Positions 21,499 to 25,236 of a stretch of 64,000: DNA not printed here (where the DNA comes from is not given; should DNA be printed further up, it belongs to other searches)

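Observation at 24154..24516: CheY-like pseudo-receiver domain cleanly inserted into the HdrA fold of a giant HdrL-type protein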

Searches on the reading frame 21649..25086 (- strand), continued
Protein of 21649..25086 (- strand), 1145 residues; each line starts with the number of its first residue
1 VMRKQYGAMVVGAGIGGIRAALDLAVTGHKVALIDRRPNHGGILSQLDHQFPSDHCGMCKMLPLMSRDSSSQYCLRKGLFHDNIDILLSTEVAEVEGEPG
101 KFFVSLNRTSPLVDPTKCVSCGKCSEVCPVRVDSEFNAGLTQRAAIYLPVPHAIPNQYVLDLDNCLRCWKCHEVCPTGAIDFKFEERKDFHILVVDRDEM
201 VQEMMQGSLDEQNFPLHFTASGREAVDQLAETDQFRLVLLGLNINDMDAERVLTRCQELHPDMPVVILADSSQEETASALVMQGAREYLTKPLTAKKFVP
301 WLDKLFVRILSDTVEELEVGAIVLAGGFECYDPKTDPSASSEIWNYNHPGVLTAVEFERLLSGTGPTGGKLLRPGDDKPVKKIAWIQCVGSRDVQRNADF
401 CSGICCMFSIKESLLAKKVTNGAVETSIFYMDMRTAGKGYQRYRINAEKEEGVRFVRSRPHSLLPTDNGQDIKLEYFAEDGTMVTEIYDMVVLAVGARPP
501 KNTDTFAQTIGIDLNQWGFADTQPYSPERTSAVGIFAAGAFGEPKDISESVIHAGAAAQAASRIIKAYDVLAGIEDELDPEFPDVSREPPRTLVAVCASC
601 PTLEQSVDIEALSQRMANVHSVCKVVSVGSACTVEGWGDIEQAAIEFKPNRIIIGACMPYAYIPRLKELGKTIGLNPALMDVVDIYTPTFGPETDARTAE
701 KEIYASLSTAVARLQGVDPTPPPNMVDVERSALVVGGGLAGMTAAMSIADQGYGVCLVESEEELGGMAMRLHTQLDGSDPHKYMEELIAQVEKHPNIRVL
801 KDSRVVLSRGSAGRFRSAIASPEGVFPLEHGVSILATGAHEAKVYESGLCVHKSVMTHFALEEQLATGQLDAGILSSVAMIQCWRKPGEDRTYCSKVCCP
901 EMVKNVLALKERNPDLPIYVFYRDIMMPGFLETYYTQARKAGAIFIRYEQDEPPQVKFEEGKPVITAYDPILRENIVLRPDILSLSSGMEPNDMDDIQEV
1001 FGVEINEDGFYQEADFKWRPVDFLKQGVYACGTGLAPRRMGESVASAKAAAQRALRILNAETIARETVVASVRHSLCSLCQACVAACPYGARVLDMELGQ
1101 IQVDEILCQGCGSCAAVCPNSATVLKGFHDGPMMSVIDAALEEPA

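Call 42: find_encoding_contigs(protein=P0044, flank=9000, max_places=1)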
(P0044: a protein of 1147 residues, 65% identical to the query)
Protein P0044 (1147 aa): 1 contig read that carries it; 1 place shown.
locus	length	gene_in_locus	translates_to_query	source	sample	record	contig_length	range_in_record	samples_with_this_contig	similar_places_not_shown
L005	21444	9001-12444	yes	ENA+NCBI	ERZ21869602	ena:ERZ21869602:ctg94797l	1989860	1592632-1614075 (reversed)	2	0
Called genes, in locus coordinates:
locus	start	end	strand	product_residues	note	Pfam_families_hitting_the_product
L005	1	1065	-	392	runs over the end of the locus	PF01041:DegT_DnrJ_EryC1, PF00155:Aminotran_1_2 (weak), PF01212:Beta_elim_lyase, PF01276:OKR_DC_1 (weak)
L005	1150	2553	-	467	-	PF00072:Response_reg, PF01078:Mg_chelatase (faint), PF00158:Sigma54_activat, PF14532:Sigma54_activ_2, PF00004:AAA (faint), PF07724:AAA_2 (weak), PF07728:AAA_5, PF25601:AAA_lid_14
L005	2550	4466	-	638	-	PF00989:PAS, PF08448:PAS_4, PF00989:PAS, PF13188:PAS_8 (weak), PF08448:PAS_4, PF13426:PAS_9, PF02518:HATPase_c, PF00072:Response_reg, +2 more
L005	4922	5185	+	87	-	PF01527:HTH_Tnp_1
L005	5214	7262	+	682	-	PF00890:FAD_binding_2 (weak), PF01134:GIDA (weak), PF01266:DAO (weak), PF07992:Pyr_redox_2 (weak), PF12831:FAD_oxidored, PF13450:NAD_binding_8, PF00037:Fer4 (weak), PF12838:Fer4_7 (weak), +8 more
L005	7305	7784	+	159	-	PF02662:FlpD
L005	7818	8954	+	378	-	PF04432:FrhB_FdhB_C (faint), PF13183:Fer4_8 (weak)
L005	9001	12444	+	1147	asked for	PF12831:FAD_oxidored (weak), PF13187:Fer4_9 (weak), PF00037:Fer4 (weak), PF00072:Response_reg, PF07992:Pyr_redox_2 (weak), PF00890:FAD_binding_2 (weak), PF07992:Pyr_redox_2, PF12831:FAD_oxidored, +13 more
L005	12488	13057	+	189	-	PF12838:Fer4_7 (weak), PF13183:Fer4_8, PF13187:Fer4_9, PF13534:Fer4_17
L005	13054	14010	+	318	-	PF02754:CCG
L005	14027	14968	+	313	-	PF00582:Usp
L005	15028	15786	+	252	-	PF13183:Fer4_8, PF12838:Fer4_7 (faint), PF13187:Fer4_9 (weak), PF13534:Fer4_17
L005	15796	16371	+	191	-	PF02754:CCG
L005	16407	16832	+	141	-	PF01592:NifU_N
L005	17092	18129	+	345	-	PF13472:Lipase_GDSL_2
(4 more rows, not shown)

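Call 43: find_encoding_contigs(protein=P0069, flank=9000, max_places=1)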
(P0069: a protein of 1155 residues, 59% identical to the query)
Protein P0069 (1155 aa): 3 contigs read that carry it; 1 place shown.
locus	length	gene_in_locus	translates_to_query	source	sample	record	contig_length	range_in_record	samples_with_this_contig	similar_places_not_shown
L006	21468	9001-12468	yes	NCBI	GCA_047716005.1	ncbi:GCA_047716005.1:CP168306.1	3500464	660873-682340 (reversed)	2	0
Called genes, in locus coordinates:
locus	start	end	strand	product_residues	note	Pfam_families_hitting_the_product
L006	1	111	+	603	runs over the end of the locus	PF01541:GIY-YIG, PF27096:UvrC_M, PF02151:UVR, PF22920:UvrC_RNaseH, PF08459:UvrC_RNaseH_dom, PF00633:HHH (faint), PF12826:HHH_2, PF14520:HHH_5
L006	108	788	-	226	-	PF00753:Lactamase_B (weak), PF13483:Lactamase_B_3, PF12706:Lactamase_B_2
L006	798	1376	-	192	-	PF02441:Flavoprotein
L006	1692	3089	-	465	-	PF00072:Response_reg, PF00158:Sigma54_activat, PF01078:Mg_chelatase (faint), PF14532:Sigma54_activ_2, PF07724:AAA_2 (weak), PF07728:AAA_5 (weak), PF25601:AAA_lid_14, PF02954:HTH_8 (weak)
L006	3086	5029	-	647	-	PF00989:PAS (weak), PF08448:PAS_4, PF00989:PAS, PF13188:PAS_8 (weak), PF08448:PAS_4, PF13426:PAS_9, PF02518:HATPase_c, PF00072:Response_reg, +2 more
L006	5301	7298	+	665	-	PF00890:FAD_binding_2, PF01134:GIDA (weak), PF01266:DAO, PF12831:FAD_oxidored, PF13450:NAD_binding_8, PF13237:Fer4_10, PF14697:Fer4_21, PF12838:Fer4_7, +9 more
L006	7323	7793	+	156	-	PF02662:FlpD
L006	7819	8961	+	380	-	PF04432:FrhB_FdhB_C (faint), PF13237:Fer4_10 (faint), PF13183:Fer4_8 (weak)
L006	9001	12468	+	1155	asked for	PF12831:FAD_oxidored (weak), PF13450:NAD_binding_8 (weak), PF00037:Fer4 (weak), PF07992:Pyr_redox_2, PF12831:FAD_oxidored, PF12838:Fer4_7, PF13187:Fer4_9, PF13237:Fer4_10, +14 more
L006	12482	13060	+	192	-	PF13237:Fer4_10 (faint), PF13183:Fer4_8, PF13187:Fer4_9, PF13534:Fer4_17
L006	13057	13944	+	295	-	PF02754:CCG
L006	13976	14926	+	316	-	PF00582:Usp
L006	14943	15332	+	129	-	PF00072:Response_reg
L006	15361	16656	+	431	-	-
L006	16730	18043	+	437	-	PF12838:Fer4_7 (faint), PF00037:Fer4 (faint), PF12797:Fer4_2 (faint), PF13183:Fer4_8, PF13187:Fer4_9 (weak), PF13237:Fer4_10 (weak), PF13534:Fer4_17, PF02754:CCG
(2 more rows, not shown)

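Call 44: predict_structure(alignment_id=A1)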
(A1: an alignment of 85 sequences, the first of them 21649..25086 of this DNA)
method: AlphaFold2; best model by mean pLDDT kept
length: 1145 residues; sequences in the alignment: 85
mean_pLDDT: 85.1   pTM: 0.86
mean pLDDT of the five models: 85.1, 83.6, 81.7, 79.7, 78.9
residues with pLDDT >= 90: 547; 70-90: 459; 50-70: 98; < 50: 41
segments of 3 or more residues with pLDDT < 50: 60-71, 571-573, 719-721, 1066-1068, 1123-1130, 1143-1145
pLDDT, mean of each block of 10 residues (from residue 1): 79 92 87 91 77 51 44 63 86 91 93 83 89 89 88 71 91 89 90 92 87 89 91 91 88 90 91 89 89 88 92 92 94 87 91 93 83 90 94 90 90 92 95 86 90 92 89 90 93 94 93 95 93 94 89 95 81 53 77 87 79 87 87 84 92 79 77 83 75 69 82 66 72 96 97 95 91 89 96 97 92 92 93 90 66 87 91 92 65 85 95 96 91 95 92 88 91 92 91 86 87 81 83 90 95 89 60 76 78 85 68 66 45 60 48
secondary structure, 60 per line:
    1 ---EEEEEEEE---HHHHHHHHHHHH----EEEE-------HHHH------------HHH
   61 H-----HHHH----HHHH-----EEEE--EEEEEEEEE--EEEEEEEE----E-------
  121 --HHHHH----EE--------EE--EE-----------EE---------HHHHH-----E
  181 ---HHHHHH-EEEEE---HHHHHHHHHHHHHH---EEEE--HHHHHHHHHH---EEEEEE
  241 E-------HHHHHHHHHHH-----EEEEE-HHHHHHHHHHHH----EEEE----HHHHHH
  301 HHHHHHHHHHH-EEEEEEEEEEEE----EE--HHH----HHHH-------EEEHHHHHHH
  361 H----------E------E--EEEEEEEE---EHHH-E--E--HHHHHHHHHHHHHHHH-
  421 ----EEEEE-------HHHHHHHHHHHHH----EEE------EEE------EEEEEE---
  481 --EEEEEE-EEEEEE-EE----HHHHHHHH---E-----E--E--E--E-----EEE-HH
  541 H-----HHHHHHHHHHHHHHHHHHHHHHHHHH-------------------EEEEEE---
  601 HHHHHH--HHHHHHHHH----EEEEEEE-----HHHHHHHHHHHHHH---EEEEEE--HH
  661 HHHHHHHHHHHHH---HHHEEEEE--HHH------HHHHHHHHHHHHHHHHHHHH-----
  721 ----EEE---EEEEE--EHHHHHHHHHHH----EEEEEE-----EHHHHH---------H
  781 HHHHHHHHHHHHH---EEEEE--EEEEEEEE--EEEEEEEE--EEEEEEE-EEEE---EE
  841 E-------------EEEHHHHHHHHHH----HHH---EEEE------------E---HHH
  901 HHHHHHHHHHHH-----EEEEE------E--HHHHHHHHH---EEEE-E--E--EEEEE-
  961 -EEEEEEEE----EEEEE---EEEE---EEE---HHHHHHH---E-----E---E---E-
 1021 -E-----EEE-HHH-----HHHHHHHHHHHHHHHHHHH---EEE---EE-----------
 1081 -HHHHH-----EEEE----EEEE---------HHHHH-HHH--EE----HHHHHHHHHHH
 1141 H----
elements in order (helices of 4 or more, strands of 3 or more residues): E4-11 H15-26 E31-34 H42-45 H58-61 H67-70 H75-78 E84-87 E90-98 E101-108 H123-127 H170-174 H184-189 E191-195 H199-212 E216-219 H222-231 E235-241 H249-259 E265-269 H271-282 E287-290 H295-311 E313-324 H340-343 E351-353 H354-361 E382-389 H404-419 E425-429 H437-449 E454-456 E463-465 E472-477 E483-488 E490-495 H503-510 E535-537 H547-572 E592-597 H601-606 H609-617 E622-628 H634-647 E651-656 H659-673 E680-684 H696-715 E725-727 E731-735 H739-749 E754-759 H766-770 H780-793 E797-801 E804-811 E814-821 E824-830 E832-835 E839-841 E855-857 H858-867 E878-881 H898-912 E918-922 H932-940 E944-947 E955-959 E962-969 E974-978 E982-985 E989-991 H995-1001 E1028-1030 H1040-1058 E1062-1064 H1082-1086 E1092-1095 E1100-1103 H1113-1117 H1130-1141
